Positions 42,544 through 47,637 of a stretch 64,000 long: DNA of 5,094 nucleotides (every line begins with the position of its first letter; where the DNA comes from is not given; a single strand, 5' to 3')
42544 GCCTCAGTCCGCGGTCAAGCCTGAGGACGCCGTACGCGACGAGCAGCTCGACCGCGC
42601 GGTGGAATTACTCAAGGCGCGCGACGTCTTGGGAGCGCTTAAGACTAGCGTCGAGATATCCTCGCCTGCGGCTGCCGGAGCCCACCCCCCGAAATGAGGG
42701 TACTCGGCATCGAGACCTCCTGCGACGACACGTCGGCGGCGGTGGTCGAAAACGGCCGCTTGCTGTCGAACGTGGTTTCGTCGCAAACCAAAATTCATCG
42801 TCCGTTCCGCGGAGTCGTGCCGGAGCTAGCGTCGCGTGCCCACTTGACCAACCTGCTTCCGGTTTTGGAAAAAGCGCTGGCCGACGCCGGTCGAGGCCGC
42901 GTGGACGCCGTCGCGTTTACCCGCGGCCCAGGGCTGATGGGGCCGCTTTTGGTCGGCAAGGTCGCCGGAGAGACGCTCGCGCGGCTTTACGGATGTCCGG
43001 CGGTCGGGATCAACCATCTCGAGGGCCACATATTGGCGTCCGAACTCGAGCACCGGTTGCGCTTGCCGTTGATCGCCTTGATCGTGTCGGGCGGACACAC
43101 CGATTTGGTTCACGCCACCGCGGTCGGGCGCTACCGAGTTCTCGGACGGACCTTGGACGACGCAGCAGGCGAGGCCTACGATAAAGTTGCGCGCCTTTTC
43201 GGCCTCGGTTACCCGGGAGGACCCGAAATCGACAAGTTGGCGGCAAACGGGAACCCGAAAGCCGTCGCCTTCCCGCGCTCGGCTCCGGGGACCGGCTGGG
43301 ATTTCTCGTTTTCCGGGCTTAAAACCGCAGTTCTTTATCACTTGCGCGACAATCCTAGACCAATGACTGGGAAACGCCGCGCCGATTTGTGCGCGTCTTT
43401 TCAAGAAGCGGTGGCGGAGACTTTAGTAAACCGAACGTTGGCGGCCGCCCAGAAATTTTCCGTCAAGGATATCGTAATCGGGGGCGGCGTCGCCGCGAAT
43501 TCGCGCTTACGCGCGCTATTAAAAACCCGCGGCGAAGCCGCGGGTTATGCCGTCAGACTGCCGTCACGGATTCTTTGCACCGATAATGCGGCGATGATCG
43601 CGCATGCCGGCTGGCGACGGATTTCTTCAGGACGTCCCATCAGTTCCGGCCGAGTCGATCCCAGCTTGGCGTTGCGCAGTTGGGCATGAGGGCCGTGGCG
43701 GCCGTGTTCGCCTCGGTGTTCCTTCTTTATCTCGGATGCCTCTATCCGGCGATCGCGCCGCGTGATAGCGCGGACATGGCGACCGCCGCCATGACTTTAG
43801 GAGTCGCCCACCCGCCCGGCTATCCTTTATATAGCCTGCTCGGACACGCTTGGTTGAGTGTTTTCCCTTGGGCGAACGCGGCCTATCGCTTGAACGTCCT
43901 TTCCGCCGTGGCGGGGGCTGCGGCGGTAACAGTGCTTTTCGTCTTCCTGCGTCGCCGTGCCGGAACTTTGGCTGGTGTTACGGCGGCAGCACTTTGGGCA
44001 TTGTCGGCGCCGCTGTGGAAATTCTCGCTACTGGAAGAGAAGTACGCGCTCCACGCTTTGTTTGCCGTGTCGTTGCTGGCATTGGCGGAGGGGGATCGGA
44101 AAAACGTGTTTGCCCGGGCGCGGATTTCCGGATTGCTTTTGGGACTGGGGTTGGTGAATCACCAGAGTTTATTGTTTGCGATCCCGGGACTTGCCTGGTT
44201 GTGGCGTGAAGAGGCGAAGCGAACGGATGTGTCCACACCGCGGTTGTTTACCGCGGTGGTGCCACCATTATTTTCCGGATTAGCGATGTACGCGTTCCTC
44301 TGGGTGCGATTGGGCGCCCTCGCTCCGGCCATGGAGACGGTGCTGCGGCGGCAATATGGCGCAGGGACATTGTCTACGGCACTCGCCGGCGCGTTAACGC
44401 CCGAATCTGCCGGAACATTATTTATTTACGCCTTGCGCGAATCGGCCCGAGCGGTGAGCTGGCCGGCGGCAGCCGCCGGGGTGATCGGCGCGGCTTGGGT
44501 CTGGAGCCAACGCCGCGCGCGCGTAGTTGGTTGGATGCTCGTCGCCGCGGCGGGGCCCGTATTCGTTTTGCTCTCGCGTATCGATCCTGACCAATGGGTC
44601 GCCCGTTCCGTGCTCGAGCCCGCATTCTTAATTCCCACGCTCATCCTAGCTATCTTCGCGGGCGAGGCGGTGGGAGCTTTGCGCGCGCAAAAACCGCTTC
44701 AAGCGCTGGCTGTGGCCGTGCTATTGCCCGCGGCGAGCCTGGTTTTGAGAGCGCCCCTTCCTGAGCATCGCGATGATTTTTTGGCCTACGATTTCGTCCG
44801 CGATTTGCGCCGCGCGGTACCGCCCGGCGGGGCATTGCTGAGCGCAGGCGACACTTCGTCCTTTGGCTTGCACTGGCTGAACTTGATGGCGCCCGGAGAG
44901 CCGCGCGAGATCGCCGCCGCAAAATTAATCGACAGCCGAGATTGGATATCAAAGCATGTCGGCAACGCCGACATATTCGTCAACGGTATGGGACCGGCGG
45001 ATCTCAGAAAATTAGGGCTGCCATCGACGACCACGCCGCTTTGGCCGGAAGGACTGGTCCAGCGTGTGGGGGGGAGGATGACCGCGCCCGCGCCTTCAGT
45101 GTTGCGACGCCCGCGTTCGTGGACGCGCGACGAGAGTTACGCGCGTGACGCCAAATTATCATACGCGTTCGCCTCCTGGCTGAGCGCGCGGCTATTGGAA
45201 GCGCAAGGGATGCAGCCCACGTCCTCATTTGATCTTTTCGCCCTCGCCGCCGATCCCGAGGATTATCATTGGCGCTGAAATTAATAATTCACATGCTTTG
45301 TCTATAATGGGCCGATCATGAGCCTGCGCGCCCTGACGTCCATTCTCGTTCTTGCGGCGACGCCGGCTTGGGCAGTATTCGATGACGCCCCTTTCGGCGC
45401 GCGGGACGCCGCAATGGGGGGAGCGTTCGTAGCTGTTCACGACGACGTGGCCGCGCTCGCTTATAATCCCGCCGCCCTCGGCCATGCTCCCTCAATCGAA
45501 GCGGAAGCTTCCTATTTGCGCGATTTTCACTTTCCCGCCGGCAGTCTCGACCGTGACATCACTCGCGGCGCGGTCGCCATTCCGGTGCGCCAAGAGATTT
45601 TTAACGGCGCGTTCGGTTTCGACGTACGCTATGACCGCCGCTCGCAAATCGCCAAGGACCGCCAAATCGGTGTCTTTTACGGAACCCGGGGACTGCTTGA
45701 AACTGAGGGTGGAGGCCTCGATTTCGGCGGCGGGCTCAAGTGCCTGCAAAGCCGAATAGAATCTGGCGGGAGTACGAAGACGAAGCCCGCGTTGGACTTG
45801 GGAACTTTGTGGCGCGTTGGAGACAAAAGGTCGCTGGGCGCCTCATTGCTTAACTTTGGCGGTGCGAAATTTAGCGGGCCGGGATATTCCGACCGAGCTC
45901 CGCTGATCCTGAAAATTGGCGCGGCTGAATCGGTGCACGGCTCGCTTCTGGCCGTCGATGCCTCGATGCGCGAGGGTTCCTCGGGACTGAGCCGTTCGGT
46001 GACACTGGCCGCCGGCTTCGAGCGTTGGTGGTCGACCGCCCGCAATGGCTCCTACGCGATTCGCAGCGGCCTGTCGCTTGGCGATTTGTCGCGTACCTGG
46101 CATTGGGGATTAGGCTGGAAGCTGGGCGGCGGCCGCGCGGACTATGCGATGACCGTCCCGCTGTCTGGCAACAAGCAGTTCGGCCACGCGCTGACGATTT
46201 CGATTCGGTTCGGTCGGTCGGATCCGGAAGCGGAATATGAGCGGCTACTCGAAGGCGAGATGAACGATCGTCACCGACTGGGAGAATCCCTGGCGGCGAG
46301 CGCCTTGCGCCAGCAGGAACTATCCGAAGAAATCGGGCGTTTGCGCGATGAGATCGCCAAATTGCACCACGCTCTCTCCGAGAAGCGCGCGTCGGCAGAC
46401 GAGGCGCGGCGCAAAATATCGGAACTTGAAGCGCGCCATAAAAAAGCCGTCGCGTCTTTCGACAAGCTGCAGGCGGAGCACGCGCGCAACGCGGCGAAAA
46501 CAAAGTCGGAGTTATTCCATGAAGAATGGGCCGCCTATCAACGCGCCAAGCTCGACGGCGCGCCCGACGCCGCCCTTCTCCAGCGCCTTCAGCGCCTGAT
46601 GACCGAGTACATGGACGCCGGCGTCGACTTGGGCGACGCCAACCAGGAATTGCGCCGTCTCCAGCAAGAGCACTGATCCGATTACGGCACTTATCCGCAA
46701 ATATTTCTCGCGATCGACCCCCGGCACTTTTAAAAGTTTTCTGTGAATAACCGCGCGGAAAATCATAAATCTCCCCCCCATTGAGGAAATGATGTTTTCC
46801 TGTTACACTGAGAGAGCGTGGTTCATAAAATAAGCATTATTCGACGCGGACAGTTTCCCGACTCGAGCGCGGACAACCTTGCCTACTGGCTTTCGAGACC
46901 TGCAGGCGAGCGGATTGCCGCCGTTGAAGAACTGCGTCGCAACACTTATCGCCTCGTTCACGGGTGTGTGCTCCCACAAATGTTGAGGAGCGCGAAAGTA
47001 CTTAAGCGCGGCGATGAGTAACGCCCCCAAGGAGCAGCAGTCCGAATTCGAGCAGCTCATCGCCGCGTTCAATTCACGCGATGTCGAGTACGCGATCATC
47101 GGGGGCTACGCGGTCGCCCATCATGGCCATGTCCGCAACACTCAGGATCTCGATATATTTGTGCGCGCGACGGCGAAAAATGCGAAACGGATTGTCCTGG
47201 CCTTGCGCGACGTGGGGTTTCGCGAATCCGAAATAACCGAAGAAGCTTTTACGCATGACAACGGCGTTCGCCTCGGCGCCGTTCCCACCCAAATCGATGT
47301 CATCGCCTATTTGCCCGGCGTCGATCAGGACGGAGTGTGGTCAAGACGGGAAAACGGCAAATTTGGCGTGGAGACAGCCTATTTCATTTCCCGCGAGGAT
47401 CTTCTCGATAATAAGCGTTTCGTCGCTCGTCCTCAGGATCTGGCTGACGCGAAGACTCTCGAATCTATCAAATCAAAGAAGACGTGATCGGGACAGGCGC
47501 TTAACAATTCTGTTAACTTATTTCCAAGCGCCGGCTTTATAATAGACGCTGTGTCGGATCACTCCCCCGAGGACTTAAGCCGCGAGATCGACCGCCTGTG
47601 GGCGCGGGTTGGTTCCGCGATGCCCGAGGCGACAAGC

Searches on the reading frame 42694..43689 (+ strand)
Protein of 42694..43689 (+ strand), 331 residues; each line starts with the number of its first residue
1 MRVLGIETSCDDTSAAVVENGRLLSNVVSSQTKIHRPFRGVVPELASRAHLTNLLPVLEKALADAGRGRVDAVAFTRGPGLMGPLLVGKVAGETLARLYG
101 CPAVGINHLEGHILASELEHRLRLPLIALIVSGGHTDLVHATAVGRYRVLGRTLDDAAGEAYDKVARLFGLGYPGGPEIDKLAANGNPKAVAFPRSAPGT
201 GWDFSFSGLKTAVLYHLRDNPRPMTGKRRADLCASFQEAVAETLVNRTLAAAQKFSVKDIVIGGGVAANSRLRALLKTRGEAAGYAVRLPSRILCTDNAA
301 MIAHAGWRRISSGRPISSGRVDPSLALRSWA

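Call 6: search_protein_families(library=pfam, proteins=[window:42694-43689:+], max_evalue=0.001)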
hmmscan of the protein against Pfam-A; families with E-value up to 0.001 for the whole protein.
window:42694-43689:+ (331 aa): 3 families
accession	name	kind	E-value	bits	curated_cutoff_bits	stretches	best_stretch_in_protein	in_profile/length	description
PF00814.31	TsaD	-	4.9e-88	295.7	24.8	1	23-303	2-263/264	tRNA N6-adenosine threonylcarbamoyltransferase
PF22521.2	HypF_C_2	-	1.2e-07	32.2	27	1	225-298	162-235/241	Carbamoyltransferase, Kae1-like Domain, second subdomain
PF02543.21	Carbam_trans_N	-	0.00077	19.4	24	0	225-280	267-324/346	Carbamoyltransferase N-terminus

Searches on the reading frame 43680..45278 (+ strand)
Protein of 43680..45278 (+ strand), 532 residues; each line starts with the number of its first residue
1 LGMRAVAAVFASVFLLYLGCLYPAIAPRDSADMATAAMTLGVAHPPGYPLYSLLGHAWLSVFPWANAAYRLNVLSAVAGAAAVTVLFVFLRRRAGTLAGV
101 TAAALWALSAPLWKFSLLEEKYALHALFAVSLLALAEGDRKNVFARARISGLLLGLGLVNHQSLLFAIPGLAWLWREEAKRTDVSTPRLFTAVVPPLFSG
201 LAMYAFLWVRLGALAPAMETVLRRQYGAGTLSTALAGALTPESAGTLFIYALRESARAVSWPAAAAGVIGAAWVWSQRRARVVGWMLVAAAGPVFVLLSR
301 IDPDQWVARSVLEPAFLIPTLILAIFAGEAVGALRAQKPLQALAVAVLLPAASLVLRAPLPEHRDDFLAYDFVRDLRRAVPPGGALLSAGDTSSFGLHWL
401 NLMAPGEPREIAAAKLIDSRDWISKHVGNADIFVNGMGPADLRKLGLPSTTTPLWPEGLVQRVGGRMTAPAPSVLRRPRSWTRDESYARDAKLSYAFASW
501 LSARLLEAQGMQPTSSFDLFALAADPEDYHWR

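Call 7: search_protein_families(library=pfam, proteins=[window:43680-45278:+], max_evalue=0.001)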
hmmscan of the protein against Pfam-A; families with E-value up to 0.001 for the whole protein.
window:43680-45278:+ (532 aa): 1 family
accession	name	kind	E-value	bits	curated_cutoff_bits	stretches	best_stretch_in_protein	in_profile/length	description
PF11028.14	TMEM260-like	-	7.7e-19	68.6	24.2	1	29-175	1-170/179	Protein O-mannosyl-transferase TMEM260-like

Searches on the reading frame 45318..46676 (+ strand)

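Call 7: search_protein_families(library=pfam, proteins=[window:45318-46676:+], max_evalue=0.001)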
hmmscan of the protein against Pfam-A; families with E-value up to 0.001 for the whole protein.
window:45318-46676:+ (452 aa): 0 families

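Call 31: search_protein_families(library=ncbifam, proteins=[window:45318-46676:+], max_evalue=0.01)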
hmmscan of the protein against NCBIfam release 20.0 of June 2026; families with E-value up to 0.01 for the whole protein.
window:45318-46676:+ (452 aa): 4 families
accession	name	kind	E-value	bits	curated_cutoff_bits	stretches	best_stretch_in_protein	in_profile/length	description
NF033709.1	PorV_fam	subfamily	2.1e-11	44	90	1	26-298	11-324/326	PorV/PorQ family protein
NF040738.1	nickel_Mua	equivalog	6.8e-05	23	75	1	331-402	26-97/185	nickel-binding protein Mua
NF033711.1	T9SS_PorQ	equivalog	0.00052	19.2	220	1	24-182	31-189/335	type IX secretion system protein PorQ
NF052325.1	PorVQ2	equivalog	0.0034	16.3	325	1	26-57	34-65/354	putative type IX sorting system protein PorV2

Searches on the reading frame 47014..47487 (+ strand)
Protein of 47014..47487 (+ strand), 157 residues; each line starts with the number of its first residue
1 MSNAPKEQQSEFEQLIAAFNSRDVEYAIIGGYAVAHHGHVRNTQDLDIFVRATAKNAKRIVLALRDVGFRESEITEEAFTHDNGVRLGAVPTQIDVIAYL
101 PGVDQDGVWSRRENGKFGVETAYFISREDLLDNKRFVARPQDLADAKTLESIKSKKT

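Call 7: search_protein_families(library=pfam, proteins=[window:47014-47487:+], max_evalue=0.001)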
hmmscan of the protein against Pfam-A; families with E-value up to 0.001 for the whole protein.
window:47014-47487:+ (157 aa): 2 families
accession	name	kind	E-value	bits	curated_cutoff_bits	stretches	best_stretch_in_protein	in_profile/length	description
PF10706.15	Aminoglyc_resit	-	3.8e-05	24.3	21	1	14-109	4-104/149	Aminoglycoside-2''-adenylyltransferase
PF19502.5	DUF6036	-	0.00023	21.4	23.6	0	20-104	16-72/164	Nucleotidyltransferase of unknown function (DUF6036)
